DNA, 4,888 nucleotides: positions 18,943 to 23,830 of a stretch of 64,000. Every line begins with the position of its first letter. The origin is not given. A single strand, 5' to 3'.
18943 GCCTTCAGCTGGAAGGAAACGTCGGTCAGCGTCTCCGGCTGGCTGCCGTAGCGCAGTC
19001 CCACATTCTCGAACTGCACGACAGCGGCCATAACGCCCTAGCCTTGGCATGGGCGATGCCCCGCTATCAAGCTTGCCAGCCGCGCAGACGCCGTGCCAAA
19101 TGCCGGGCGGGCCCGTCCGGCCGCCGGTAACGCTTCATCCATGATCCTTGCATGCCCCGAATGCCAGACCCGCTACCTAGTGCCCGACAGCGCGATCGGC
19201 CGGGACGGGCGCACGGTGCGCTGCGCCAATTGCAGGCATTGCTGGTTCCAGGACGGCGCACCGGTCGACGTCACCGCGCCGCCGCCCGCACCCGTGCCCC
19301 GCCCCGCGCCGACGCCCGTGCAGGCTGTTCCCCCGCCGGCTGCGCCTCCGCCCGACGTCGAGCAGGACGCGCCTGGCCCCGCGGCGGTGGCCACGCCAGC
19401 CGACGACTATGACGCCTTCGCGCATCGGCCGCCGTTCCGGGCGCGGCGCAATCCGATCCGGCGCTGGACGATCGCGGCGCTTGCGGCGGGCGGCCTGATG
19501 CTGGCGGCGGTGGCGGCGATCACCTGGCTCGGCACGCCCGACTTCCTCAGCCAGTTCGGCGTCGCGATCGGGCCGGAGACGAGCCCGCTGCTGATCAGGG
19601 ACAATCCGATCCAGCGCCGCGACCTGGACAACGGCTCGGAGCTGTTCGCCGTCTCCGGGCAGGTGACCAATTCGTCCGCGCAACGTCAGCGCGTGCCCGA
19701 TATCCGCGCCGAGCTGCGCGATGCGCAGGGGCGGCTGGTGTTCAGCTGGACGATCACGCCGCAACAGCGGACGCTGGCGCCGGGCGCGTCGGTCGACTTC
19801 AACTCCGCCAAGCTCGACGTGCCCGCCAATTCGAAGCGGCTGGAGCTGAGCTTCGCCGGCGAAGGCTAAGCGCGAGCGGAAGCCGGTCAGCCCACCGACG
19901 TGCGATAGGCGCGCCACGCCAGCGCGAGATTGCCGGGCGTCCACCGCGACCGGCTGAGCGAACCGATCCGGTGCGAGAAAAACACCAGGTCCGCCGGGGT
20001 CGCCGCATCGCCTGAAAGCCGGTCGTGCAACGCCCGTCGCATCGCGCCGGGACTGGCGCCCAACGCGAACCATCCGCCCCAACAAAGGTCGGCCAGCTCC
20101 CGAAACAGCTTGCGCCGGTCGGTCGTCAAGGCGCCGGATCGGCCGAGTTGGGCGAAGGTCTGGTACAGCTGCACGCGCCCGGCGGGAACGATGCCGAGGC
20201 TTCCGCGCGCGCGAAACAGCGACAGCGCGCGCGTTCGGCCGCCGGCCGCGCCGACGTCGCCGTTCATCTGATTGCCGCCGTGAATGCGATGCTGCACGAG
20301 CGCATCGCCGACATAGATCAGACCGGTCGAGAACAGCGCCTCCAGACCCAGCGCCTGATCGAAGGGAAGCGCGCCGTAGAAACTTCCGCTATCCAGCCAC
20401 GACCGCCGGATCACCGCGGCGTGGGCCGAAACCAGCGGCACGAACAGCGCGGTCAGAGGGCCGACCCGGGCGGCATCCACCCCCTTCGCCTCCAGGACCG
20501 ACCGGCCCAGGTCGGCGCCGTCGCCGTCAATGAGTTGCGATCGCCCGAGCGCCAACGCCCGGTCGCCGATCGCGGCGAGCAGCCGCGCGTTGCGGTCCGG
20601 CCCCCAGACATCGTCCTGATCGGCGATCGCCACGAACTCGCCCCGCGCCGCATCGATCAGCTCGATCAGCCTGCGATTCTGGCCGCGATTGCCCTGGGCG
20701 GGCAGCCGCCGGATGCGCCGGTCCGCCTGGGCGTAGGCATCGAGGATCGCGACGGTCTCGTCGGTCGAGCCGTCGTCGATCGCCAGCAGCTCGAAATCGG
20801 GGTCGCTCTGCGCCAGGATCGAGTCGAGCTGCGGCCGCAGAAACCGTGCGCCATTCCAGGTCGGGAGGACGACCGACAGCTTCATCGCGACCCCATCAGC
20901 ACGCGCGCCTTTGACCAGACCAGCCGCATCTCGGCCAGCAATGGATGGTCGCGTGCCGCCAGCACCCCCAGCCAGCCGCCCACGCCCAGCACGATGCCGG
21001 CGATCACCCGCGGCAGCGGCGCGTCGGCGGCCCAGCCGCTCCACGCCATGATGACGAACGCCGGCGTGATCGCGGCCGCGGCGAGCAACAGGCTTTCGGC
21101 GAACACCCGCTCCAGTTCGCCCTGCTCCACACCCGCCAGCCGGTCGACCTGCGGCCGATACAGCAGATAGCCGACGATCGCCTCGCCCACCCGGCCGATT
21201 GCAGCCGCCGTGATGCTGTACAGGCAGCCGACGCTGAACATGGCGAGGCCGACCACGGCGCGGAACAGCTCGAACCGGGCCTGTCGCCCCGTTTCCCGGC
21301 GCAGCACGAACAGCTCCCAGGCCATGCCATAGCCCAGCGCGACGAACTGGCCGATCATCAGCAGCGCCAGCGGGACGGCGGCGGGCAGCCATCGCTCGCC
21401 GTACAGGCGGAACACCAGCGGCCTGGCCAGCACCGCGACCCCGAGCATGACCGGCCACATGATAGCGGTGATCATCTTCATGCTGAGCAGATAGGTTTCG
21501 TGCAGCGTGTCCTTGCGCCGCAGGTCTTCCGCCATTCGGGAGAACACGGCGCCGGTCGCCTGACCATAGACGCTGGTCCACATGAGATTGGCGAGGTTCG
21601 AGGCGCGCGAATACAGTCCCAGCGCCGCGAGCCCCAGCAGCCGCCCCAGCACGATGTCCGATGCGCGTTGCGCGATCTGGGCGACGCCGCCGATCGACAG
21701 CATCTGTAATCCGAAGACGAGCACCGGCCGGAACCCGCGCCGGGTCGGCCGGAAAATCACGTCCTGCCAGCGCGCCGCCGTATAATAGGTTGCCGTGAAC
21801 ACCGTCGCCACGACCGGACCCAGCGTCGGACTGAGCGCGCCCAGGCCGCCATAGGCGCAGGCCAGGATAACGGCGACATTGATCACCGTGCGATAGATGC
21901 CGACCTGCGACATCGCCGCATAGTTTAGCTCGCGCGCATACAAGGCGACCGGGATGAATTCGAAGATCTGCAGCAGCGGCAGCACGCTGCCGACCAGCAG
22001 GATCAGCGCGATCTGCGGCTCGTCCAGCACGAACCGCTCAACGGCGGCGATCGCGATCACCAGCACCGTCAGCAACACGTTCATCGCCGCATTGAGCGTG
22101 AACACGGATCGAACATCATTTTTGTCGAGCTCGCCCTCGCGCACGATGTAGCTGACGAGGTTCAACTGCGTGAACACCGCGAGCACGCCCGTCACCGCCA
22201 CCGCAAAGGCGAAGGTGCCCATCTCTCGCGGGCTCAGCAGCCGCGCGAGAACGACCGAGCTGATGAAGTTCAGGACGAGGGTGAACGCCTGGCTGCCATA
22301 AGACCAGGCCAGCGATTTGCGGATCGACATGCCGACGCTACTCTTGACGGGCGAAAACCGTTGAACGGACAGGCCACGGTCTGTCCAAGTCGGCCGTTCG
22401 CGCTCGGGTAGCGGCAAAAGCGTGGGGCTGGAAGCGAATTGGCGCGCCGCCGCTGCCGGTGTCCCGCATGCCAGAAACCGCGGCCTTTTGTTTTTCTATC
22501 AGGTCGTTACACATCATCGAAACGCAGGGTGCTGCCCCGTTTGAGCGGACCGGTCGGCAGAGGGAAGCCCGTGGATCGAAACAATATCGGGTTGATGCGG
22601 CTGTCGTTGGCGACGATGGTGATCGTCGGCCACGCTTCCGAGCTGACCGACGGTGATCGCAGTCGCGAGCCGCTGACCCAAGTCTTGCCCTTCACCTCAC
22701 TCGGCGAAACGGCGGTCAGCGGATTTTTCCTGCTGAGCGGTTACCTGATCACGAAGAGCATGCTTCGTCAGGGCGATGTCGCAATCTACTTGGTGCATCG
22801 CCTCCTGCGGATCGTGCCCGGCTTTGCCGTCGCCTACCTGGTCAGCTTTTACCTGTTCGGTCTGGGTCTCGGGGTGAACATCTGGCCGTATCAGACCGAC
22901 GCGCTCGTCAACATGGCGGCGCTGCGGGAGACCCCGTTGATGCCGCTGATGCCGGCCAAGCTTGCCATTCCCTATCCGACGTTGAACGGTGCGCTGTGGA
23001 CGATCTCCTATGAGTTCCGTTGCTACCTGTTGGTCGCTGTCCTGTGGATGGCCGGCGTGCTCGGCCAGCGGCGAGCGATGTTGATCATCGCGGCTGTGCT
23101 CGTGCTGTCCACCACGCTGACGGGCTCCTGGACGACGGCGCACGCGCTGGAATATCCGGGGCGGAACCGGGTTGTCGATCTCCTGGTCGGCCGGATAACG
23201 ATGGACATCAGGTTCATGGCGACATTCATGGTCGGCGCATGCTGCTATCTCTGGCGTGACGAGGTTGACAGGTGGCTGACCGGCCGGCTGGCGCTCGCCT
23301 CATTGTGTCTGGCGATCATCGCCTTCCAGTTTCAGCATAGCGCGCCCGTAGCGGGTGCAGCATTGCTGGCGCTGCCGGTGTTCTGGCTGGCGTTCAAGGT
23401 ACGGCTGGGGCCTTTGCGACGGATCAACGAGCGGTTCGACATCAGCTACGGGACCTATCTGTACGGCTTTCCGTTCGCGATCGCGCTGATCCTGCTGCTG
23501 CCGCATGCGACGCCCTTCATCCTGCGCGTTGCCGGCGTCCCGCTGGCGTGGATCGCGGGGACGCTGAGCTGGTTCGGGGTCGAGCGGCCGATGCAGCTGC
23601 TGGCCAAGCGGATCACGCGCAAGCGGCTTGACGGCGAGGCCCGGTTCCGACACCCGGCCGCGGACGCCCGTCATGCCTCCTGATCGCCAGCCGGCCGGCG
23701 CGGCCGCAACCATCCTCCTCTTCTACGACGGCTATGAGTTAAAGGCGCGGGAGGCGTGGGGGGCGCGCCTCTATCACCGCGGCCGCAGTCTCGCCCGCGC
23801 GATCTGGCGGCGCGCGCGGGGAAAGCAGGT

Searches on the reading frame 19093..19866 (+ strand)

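Call 48: search_protein_families(library=pfam, proteins=[window:19093-19866:+], max_evalue=0.001)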
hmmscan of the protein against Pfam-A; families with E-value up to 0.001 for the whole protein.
window:19093-19866:+ (258 aa): 3 families
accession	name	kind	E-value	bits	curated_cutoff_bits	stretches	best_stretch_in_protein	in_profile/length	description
PF13717.11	Zn_ribbon_4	-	1.1e-12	48.1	30.3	1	17-52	1-36/36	zinc-ribbon domain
PF13719.11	Zn_ribbon_5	-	6e-08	32.8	29.3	1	17-50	1-34/37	zinc-ribbon domain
PF11906.13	DUF3426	-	2.7e-06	28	27.7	1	178-230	59-113/147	Protein of unknown function (DUF3426)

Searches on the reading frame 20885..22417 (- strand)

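Call 17: search_protein_families(library=pfam, proteins=[window:20885-22417:-], max_evalue=0.001)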
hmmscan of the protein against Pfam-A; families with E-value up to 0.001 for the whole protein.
window:20885-22417:- (511 aa): 2 families
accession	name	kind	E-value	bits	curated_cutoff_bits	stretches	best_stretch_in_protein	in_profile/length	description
PF13440.11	Polysacc_synt_3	-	1.4e-46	159.5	23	1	56-347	1-292/293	Polysaccharide biosynthesis protein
PF01943.22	Polysacc_synt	-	1.8e-18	67.4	28.2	1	34-295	3-270/274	Polysaccharide biosynthesis protein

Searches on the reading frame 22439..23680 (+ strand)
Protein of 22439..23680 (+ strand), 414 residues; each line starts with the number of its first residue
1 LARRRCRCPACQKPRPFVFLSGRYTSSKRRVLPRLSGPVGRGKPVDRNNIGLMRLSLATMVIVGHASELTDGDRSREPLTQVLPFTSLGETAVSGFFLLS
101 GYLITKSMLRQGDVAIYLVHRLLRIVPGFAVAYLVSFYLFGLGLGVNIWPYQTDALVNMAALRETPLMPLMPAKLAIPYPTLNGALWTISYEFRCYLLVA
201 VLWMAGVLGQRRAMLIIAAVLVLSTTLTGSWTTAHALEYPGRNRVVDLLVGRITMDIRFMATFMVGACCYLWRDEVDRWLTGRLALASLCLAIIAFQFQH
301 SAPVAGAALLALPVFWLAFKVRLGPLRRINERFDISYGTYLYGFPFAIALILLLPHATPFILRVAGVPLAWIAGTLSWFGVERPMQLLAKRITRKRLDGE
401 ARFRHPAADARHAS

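Call 17: search_protein_families(library=pfam, proteins=[window:22439-23680:+], max_evalue=0.001)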
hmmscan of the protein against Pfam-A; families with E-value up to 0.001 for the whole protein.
window:22439-23680:+ (414 aa): 1 family
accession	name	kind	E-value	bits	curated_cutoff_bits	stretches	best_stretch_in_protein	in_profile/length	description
PF01757.29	Acyl_transf_3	-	8e-25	88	31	1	49-370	3-317/326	Acyltransferase domain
